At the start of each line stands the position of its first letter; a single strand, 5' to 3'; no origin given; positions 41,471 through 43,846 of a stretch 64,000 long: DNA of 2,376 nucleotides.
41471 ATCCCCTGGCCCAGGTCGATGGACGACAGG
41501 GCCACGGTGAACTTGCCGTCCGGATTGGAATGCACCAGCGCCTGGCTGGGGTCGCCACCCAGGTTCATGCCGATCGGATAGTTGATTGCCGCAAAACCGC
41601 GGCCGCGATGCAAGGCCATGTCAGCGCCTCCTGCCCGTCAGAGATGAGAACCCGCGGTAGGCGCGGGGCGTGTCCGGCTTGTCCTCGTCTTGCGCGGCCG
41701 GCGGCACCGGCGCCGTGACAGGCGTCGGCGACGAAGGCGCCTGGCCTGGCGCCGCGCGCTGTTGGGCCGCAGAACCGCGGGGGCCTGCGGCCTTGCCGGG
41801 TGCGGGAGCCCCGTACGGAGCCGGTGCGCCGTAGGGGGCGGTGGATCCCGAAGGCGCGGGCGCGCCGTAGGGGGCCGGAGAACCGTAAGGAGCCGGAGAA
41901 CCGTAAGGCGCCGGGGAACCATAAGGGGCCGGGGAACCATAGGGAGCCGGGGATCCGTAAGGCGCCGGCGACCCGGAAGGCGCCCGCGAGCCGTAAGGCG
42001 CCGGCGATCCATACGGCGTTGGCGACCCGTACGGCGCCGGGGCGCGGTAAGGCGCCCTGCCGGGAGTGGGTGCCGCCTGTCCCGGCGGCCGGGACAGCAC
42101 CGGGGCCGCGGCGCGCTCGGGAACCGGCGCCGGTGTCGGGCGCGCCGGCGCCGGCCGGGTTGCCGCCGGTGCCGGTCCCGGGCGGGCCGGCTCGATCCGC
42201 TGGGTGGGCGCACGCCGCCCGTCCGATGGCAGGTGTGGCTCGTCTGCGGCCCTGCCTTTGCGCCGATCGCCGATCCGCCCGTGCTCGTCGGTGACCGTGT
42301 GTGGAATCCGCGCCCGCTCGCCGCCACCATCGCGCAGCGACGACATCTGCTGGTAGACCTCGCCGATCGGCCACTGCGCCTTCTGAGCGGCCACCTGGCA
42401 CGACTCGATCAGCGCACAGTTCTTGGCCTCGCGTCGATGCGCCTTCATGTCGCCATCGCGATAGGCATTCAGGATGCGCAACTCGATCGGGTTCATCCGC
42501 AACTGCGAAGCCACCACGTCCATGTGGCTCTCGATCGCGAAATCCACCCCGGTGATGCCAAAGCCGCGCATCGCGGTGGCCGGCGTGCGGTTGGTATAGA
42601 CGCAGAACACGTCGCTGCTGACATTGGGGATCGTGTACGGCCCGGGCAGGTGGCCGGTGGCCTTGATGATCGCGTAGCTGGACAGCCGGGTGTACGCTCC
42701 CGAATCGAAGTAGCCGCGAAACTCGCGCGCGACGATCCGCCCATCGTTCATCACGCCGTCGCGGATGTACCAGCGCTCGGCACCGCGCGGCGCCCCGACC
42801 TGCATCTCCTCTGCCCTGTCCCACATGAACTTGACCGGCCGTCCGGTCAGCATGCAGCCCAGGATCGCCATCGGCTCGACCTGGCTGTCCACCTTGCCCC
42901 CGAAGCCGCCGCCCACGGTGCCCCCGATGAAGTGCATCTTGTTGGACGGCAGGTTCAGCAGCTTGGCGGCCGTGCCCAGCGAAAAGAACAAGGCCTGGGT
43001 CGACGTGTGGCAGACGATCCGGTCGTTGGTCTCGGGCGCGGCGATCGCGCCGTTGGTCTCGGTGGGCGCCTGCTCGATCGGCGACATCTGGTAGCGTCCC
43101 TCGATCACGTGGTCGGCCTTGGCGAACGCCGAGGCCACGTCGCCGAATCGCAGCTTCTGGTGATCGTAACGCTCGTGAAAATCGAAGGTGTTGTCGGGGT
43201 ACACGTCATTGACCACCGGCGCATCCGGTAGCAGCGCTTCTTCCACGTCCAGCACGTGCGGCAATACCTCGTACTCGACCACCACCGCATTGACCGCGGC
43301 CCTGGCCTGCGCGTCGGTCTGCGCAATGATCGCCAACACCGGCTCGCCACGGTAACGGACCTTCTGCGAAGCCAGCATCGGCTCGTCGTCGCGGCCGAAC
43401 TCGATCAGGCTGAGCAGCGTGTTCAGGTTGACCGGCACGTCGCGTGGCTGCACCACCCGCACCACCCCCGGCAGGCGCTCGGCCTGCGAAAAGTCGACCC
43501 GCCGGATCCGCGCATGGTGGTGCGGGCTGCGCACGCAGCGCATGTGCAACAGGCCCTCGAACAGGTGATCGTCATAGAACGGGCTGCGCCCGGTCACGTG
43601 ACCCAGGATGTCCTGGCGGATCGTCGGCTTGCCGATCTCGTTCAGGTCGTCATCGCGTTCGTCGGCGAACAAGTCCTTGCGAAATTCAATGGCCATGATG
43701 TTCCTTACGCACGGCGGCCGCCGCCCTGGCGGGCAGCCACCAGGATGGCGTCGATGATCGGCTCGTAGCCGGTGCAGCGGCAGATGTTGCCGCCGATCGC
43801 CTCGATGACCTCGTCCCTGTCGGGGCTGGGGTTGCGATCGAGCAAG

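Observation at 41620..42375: coxL-like molybdopterin subunit gene split by an in-frame roughly 0.7-kb low-complexity insertion carrying about 14 copies of an 18-bp repeat encoding (APYGSP)n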

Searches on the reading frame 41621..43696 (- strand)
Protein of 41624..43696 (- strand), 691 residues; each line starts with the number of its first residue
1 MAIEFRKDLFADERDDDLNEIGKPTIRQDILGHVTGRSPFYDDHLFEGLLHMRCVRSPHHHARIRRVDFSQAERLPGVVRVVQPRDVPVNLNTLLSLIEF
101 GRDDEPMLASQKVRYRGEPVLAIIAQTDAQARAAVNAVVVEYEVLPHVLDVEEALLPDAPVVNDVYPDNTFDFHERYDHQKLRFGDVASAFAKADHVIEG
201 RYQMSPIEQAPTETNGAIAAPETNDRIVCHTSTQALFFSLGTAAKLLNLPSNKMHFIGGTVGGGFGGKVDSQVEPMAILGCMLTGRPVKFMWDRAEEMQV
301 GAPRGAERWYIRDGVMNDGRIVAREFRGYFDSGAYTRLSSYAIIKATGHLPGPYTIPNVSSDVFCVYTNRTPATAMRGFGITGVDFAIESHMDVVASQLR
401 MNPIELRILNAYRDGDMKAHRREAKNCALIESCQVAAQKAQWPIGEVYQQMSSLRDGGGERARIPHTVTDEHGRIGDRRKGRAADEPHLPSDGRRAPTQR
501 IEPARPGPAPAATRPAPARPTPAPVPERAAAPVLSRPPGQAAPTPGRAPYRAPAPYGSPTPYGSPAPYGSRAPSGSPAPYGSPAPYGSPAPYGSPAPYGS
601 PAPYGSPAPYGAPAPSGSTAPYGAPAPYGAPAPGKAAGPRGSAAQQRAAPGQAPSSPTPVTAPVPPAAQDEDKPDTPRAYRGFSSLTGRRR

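Call 4: search_protein_families(library=pfam, proteins=[window:41621-43690:-])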
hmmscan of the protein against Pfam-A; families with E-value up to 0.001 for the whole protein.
window:41621-43690:- (689 aa): 2 families
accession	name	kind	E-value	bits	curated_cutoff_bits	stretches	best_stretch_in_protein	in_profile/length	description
PF02738.23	MoCoBD_1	-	5.3e-67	225.9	27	1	172-408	2-243/244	Molybdopterin cofactor-binding domain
PF01315.27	Ald_Xan_dh_C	-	7e-25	87.9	31.3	1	33-144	1-110/110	Aldehyde oxidase and xanthine dehydrogenase, a/b hammerhead domain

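Call 5: search_solved_structures(query=window:41621-43690:-, show_alignments=2)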
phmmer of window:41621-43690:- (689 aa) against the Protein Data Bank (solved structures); distinct sequences matched with E-value up to 0.001: 41.
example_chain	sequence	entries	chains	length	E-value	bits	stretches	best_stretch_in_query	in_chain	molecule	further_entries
3hrd_A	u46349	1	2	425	9.3e-61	209.5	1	15-440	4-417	Nicotinate dehydrogenase large molybdopterin subunit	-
1t3q_B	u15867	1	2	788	6.5e-46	160.4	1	18-414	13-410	quinoline 2-oxidoreductase large subunit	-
8uem_A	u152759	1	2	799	3.3e-44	154.8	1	24-410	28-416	Carbon monoxide dehydrogenase (Large chain), CoxL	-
1rm6_A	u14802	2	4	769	2e-42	148.9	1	22-409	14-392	4-hydroxybenzoyl-CoA reductase alpha subunit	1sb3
1ffu_B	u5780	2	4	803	2.1e-40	142.2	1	11-411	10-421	CUTL, MOLYBDOPROTEIN OF CARBON MONOXIDE DEHYDROGENASE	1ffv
3zyv_A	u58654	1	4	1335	2.5e-40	141.9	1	17-434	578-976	AOX3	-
1sij_A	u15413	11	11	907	5e-40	141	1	44-429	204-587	Aldehyde oxidoreductase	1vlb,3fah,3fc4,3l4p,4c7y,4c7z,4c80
28mb_A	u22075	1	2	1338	7.1e-39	137.2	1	17-445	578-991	Aldehyde oxidase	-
7opn_A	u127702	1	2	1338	7.1e-39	137.2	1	17-445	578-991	Aldehyde oxidase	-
5epg_A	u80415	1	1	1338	7.1e-39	137.2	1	17-445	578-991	Aldehyde oxidase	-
4uhw_A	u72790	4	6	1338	7.1e-39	137.2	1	17-445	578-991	ALDEHYDE OXIDASE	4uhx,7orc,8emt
6q6q_A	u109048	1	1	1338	7.1e-39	137.2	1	17-445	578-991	Aldehyde oxidase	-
1dgj_A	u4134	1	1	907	4.1e-38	134.6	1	25-417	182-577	ALDEHYDE OXIDOREDUCTASE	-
1fiq_C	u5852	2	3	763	4.1e-38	134.6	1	20-420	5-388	XANTHINE OXIDASE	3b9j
3sr6_C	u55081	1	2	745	4.2e-38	134.6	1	20-420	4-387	Xanthine dehydrogenase/oxidase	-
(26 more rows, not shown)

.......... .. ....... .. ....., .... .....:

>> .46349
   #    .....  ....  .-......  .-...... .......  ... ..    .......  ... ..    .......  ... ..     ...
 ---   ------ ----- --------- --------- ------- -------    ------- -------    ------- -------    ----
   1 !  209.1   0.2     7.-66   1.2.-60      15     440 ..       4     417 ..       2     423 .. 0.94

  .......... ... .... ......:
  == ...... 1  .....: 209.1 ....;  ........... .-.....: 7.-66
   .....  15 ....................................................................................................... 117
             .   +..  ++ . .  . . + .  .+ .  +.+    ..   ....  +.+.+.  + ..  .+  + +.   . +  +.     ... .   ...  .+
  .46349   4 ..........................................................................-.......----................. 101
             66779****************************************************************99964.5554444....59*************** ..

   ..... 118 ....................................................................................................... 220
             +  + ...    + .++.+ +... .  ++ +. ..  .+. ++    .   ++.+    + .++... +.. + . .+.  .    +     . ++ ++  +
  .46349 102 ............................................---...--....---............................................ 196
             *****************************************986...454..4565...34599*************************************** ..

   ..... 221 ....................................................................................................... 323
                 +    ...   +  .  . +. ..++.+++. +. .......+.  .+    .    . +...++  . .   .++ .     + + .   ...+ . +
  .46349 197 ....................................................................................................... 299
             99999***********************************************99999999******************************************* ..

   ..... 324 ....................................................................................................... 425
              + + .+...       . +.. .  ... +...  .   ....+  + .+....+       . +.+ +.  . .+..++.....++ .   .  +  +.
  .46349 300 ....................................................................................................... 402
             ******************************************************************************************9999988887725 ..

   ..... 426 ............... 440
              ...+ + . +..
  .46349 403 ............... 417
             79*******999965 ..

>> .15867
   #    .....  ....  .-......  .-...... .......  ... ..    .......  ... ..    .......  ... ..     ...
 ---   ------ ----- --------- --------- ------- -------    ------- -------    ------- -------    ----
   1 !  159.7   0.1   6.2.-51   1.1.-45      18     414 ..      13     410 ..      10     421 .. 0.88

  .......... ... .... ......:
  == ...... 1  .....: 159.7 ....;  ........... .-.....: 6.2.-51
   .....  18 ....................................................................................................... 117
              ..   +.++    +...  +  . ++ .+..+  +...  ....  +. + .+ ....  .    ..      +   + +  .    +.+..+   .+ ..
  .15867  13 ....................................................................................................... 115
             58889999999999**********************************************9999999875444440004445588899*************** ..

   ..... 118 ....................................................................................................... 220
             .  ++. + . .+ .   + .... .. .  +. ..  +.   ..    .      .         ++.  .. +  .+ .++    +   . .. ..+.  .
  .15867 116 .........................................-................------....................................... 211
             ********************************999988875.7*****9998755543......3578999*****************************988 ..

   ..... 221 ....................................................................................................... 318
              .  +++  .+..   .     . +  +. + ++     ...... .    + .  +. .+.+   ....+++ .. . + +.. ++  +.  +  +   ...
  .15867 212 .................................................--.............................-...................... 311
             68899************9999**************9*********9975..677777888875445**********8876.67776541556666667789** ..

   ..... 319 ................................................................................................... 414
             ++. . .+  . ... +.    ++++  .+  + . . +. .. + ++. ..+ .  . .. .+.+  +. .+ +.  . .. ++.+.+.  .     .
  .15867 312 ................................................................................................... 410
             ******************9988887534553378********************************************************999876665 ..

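Call 7: find_homologous_proteins(query=window:41621-43690:-, max_evalue=1e-20)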
Query window:41621-43690:- (689 aa): 5463 proteins with E <= 1e-20 among 8000 candidates; the best 120 are listed.
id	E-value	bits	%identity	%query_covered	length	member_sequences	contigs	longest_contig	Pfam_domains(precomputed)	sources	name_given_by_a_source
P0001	1.7e-289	980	74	85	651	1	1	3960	PF02738.24,PF01315.28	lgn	-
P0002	8.5e-279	945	80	70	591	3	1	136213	PF02738.24,PF01315.28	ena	-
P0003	6.4e-277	939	82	70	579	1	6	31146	PF02738.24,PF01315.28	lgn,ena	-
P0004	1.3e-276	938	80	70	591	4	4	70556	PF02738.24,PF01315.28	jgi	-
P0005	2.7e-276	937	79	71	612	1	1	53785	PF02738.24,PF01315.28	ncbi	-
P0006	4.4e-276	936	80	70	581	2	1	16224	PF02738.24,PF01315.28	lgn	-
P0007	1.5e-275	934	80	70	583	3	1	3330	PF02738.24,PF01315.28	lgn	-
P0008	2.2e-275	934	77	72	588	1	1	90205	PF02738.24,PF01315.28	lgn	-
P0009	1.9e-274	931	77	74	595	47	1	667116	PF02738.24,PF01315.28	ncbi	-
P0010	2.8e-274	930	79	70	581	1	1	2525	PF02738.24,PF01315.28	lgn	-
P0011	3.9e-273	926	79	70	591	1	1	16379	PF02738.24,PF01315.28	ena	-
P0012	4.8e-273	926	80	69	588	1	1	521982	PF02738.24,PF01315.28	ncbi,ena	-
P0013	1.3e-272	925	79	70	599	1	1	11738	PF02738.24,PF01315.28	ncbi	-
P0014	9.3e-272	922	79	69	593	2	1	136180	PF02738.24,PF01315.28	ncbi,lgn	-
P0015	1.2e-271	922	71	84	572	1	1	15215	PF02738.24,PF01315.28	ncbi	-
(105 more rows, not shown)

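Call 8: find_related_loci(query=window:41621-43690:-, collection=genome_contigs, flank=6000)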
Query window:41621-43690:- (689 aa) in genome_contigs; peptide patterns used: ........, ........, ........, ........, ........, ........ (x = any residue, [..] = any of these).
137 stretches matched a pattern; 94 encode a relative of the query (tblastn E <= 1e-3); the best 80 are kept; 80 distinct loci.
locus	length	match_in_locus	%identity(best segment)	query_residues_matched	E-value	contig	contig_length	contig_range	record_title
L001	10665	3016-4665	71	1-576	0e+0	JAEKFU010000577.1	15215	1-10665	MAG: Proteobacteria bacterium isolate petrobras_54 k127_4734547, whole genome shotgun sequence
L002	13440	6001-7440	79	1-480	0e+0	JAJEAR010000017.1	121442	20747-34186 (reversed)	MAG: Alphaproteobacteria bacterium isolate jk18x7bins.67 k141_1033567, whole genome shotgun sequence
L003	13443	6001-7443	79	1-481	0e+0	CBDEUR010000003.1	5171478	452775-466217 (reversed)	MAG: Thalassobaculaceae bacterium isolate 9680daae-e748-40cc-8a79-668ff9b0da7a genome assembly, contig: contig_3, whole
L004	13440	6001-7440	79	1-480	0e+0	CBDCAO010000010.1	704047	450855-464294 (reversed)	MAG: Thalassobaculaceae bacterium isolate afc6a102-a657-4c4c-8f42-853f76fb2351 genome assembly, contig: contig_10, whole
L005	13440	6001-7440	80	1-480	0e+0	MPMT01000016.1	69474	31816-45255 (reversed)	MAG: Alphaproteobacteria bacterium bin52 NODE_704_length_69474_cov_18.0515_ID_1407, whole genome shotgun sequence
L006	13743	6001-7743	68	1-577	0e+0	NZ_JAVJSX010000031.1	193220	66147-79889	MAG: Thalassobaculum sp. isolate G1-WW12-27 k141_51040, whole genome shotgun sequence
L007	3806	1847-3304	75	1-485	0e+0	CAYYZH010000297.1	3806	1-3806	MAG TPA_asm: uncultured Limibaculum sp. isolate SRP268394_co2_36 genome assembly, contig: NODE_30058_length_3806_cov_7.0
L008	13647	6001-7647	70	1-530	0e+0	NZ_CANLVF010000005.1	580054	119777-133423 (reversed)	Uncultured Roseibium sp. isolate 2-83.fasta NODE_5, whole genome shotgun sequence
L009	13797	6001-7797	68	1-590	0e+0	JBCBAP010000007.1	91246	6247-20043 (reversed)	MAG: Pseudomonadota bacterium isolate J06573_4 NODE_16_length_91246_cov_13.987477, whole genome shotgun sequence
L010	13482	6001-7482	76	1-494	0e+0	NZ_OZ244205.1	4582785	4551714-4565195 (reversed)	MAG: Nisaea sp. isolate 9597659a-a5f6-4932-a0e9-eeb6e27f2c93 chromosome 1, complete sequence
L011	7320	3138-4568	75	1-477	0e+0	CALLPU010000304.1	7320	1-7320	MAG: uncultured Granulosicoccus sp. isolate L2_Bin_Bin_84_1 genome assembly, contig: c_000001903549, whole genome shotgu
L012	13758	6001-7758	66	1-566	0e+0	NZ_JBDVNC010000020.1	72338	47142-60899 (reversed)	MAG: Shimia sp. isolate LC.109.F.C4_184_68 LC_109_F_C4_184_68_000000000020, whole genome shotgun sequence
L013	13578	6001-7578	71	1-526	0e+0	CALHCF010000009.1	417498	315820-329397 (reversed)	MAG: uncultured Rhizobiaceae group bacterium isolate H4_Bin_METABAT__221_sub_1 genome assembly, contig: c_000000121838,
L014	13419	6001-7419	77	1-473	0e+0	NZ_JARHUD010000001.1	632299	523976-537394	Aquibaculum arenosum strain CAU 1616 contig1, whole genome shotgun sequence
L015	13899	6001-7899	63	1-640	0e+0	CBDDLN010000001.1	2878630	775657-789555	MAG: Roseibium sp. isolate e601d64a-123f-4ebf-ba1a-2a99af6a61d9 genome assembly, contig: contig_1, whole genome shotgun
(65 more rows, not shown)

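Call 14: search_protein_families(library=ncbifam, proteins=[window:41621-43690:-], max_evalue=0.00001)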
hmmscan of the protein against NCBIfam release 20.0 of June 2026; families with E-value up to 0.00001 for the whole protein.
window:41621-43690:- (689 aa): 13 families
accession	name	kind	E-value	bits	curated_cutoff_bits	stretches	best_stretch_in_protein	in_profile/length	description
TIGR03196.1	pucD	equivalog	2.7e-78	264.1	783.65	1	19-418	3-386/763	xanthine dehydrogenase subunit D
NF043082.1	XdhA_XDHase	equivalog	7.1e-76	255.9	780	1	19-440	1-423/758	xanthine dehydrogenase subunit XdhA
NF007426.0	PRK09970.1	equivalog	2.9e-71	240.6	916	1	17-432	4-417/761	xanthine dehydrogenase molybdenum-binding subunit XdhA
TIGR03194.1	4hydrxCoA_A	equivalog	5.7e-71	240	994.55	1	29-440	7-409/746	4-hydroxybenzoyl-CoA reductase subunit alpha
TIGR03311.1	Se_dep_XDH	equivalog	6.2e-67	226.4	830.45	1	17-430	160-562/848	selenium-dependent xanthine dehydrogenase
NF041018.1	glyceraldDH_alpha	equivalog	1.4e-62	212.2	790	1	19-411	3-393/741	glyceraldehyde dehydrogenase subunit alpha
NF045668.1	pterin_aldehy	equivalog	1.2e-59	202.3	1100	1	17-426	173-583/905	molybdopterin-dependent aldehyde oxidoreductase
TIGR02965.1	xanthine_xdhB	equivalog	3.2e-54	184.3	849.5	1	31-415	13-381/758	xanthine dehydrogenase molybdopterin binding subunit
TIGR03313.1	Se_sel_red_Mo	hypoth_equivalog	7.6e-52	176.1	1101.9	2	181-414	360-592/951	molybdopterin-dependent oxidoreductase Mo/Fe-S-binding subunit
TIGR02416.1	CO_dehy_Mo_lg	equivalog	4.6e-49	167.3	991.15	1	32-411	6-396/770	aerobic carbon-monoxide dehydrogenase large subunit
NF040766.1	CODH_aero_grp5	exception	1.9e-48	165.2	950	1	19-415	5-401/785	aerobic carbon-monoxide dehydrogenase large subunit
TIGR02969.1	mam_aldehyde_ox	subfamily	6.4e-42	143.2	1912.3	1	12-432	569-970/1330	aldehyde oxidase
NF041671.1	peri_hyde_PaoC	equivalog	7.3e-38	130.4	1180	1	13-441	12-418/735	aldehyde oxidoreductase molybdenum-binding subunit PaoC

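Call 58: predict_structure(alignment_id=A3)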
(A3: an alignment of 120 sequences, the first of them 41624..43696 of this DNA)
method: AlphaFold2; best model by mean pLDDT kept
length: 691 residues; sequences in the alignment: 120
mean_pLDDT: 70.2   pTM: 0.65
mean pLDDT of the five models: 70.2, 69.6, 69.2, 68.5, 67.0
residues with pLDDT >= 90: 245; 70-90: 127; 50-70: 102; < 50: 217
segments of 3 or more residues with pLDDT < 50: 1-16, 18-36, 261-266, 415-427, 484-538, 545-552, 557-559, 561-564, 566-569, 576-594, 615-618, 634-648, 651-654, 663-665, 667-691
pLDDT, mean of each block of 10 residues (from residue 1): 36 43 39 50 90 95 98 98 96 78 92 94 97 98 97 93 94 91 91 97 71 76 94 74 90 82 51 92 97 63 73 95 92 85 81 70 93 70 85 96 92 50 54 90 96 75 79 83 49 34 38 37 41 45 50 47 45 47 42 48 54 48 53 49 47 50 45 36 30 34
secondary structure, 60 per line:
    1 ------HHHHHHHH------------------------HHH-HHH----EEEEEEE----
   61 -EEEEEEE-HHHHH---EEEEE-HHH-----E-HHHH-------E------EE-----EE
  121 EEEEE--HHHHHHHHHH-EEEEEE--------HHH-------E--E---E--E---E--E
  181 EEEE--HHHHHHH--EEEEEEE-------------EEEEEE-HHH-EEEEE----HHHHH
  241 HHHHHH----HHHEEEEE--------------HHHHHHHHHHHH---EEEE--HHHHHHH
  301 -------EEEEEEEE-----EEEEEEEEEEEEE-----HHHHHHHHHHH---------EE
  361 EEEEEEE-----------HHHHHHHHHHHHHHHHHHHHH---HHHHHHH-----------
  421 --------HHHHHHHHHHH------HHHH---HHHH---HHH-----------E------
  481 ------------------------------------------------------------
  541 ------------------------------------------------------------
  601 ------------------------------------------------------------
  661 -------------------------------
elements in order (helices of 4 or more, strands of 3 or more residues): H7-14 E50-56 E62-68 H70-74 E78-82 H94-97 E119-125 H128-137 E139-144 E180-184 H187-193 E196-202 E216-221 E227-231 H236-246 E254-258 H273-284 E288-291 H294-300 E308-315 E321-333 H339-349 E359-367 H379-399 H403-409 H429-439 H446-449 H453-456
